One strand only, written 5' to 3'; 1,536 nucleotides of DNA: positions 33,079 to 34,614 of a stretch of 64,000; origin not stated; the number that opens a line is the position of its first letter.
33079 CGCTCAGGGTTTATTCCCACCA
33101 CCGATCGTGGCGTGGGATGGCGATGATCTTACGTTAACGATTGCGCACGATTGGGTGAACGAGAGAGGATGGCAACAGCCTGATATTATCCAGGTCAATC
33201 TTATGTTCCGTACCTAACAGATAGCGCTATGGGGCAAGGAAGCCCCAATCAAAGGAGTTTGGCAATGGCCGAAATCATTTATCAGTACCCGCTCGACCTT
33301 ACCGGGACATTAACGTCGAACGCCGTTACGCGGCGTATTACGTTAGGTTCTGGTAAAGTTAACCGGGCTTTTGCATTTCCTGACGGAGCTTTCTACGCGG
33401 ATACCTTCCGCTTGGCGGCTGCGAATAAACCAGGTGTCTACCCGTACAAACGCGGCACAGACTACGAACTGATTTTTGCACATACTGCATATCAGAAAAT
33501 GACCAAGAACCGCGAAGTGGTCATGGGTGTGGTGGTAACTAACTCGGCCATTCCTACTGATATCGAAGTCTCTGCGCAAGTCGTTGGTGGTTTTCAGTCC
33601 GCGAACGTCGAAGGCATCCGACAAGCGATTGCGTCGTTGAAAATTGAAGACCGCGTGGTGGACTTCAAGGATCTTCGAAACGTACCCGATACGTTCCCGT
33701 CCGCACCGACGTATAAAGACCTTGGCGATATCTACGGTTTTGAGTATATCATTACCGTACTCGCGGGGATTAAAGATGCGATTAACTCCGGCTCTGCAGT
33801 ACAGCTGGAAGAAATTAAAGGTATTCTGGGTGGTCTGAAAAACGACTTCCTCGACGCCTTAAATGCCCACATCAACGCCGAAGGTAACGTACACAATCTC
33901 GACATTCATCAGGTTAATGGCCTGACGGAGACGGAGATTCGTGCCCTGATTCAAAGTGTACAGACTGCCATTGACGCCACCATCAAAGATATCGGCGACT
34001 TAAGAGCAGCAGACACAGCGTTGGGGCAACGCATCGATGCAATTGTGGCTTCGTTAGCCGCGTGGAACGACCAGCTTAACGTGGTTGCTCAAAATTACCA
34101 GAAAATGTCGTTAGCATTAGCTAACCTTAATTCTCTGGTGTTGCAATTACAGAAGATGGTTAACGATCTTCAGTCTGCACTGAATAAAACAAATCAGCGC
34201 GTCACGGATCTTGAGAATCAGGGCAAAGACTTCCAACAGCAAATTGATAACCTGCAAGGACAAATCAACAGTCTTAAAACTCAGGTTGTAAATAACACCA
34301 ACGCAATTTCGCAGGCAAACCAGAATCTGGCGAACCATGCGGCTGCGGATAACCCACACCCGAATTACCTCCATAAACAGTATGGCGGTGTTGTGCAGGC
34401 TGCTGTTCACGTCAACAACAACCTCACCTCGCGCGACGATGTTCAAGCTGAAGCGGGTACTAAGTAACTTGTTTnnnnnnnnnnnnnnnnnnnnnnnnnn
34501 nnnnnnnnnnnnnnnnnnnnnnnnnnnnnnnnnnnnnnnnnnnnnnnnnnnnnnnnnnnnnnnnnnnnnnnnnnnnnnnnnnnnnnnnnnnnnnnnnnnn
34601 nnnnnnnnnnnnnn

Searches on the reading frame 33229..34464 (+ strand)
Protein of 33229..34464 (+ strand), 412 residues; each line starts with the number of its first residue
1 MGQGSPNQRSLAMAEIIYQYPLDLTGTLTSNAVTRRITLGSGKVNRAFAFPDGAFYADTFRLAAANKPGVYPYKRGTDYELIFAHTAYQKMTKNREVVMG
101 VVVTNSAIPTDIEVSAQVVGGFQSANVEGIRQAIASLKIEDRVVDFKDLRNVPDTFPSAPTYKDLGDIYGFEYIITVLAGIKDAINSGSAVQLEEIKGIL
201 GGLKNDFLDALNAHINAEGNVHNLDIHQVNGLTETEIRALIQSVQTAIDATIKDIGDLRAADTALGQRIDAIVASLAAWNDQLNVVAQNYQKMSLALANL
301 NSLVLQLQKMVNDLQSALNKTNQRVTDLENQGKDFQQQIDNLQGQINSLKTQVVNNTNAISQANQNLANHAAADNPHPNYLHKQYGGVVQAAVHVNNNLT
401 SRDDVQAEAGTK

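Call 28: search_protein_families(library=phrogs, proteins=[window:33229-34464:+], max_evalue=0.001)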
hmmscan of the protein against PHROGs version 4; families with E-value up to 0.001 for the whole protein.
window:33229-34464:+ (412 aa): 9 families
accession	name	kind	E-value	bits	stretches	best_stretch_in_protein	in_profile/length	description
phrog_2163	-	head and packaging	4.9e-108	363.7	1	12-411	4-380/574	virion structural protein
phrog_13857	-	tail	3.3e-05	23.6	0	208-302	309-394/743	tail protein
phrog_8147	-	tail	3.7e-05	24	0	210-250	130-170/436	tail fiber protein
phrog_6188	-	unknown function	0.00021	22.8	0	286-352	48-117/125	-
phrog_77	-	DNA, RNA and nucleotide metabolism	0.0003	20.4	1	236-359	655-791/967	SbcC-like subunit of palindrome specific endonuclease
phrog_38539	-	unknown function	0.00051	21.3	0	302-350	19-67/70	-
phrog_14469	-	tail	0.00062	20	1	204-287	42-121/296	tail fiber protein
phrog_6631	-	unknown function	0.00084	19.9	0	279-372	44-136/251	-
phrog_5553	-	unknown function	0.00094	20.4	0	297-357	9-69/114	-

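Call 30: search_solved_structures(query=window:33229-34464:+, max_evalue=0.01)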
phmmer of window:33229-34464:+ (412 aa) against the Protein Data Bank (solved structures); distinct sequences matched with E-value up to 0.01: 2.
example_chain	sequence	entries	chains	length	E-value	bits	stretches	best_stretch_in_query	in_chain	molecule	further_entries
7zr2_A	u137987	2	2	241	0.0032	19.7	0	294-390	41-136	Spike protein S2',Chimeric protein mimic of SARS-CoV-2 Spike HR1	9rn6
8qox_B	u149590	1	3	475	0.0051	19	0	251-376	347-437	Conserved membrane protein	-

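Call 50: search_protein_families(library=pfam, proteins=[window:33229-34464:+], max_evalue=0.01)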
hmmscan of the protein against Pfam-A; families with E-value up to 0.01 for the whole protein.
window:33229-34464:+ (412 aa): 19 families
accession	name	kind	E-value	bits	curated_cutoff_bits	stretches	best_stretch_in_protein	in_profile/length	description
PF10779.14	XhlA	-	7.8e-05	23.2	34.7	1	307-352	2-47/67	Haemolysin XhlA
PF19220.6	Rod_CreS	-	0.00058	19.4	100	1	267-370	20-123/359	Crescentin, rod domain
PF10473.14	CENP-F_leu_zip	-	0.00079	19.9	34.5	1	282-366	32-116/140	Leucine-rich repeats of kinetochore protein Cenp-F/LEK1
PF18595.6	Nuf2_DHR10-like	-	0.0017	18.8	28.4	1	306-366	54-114/117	Nuf2, DHR10-like domain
PF13166.12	AAA_13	-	0.0017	17.6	36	1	218-369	329-469/713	AAA domain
PF08202.16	MIS13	-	0.002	17.9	23.5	1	265-372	163-269/300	Mis12-Mtw1 protein family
PF06160.17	EzrA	-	0.0022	16.8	39.6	1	221-368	268-417/557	Septation ring formation regulator, EzrA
PF16043.11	DUF4795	-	0.0027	17.6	34.8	1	303-357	8-62/208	Domain of unknown function (DUF4795)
PF17107.11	SesA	-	0.003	18.1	26.3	0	238-320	2-89/122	N-terminal domain on NACHT_NTPase and P-loop NTPases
PF05010.19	TACC_C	-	0.0032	17.6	29.9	1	235-366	4-132/201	Transforming acidic coiled-coil-containing protein (TACC), C-terminal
PF03148.19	Tektin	-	0.0034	16.6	34.3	0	302-371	237-306/383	Tektin family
PF16526.10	CLZ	-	0.0038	18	26.7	0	298-331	38-71/71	C-terminal leucine zipper domain of cyclic nucleotide-gated channels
PF12795.12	MscS_porin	-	0.0041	17.2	34.4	1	247-369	31-155/238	Mechanosensitive ion channel porin domain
PF07889.17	DUF1664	-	0.0045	17.5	34.6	0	236-321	38-120/124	Protein of unknown function (DUF1664)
PF04012.17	PspA_IM30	-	0.0045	17.1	33.9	1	306-373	27-91/220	PspA/IM30 family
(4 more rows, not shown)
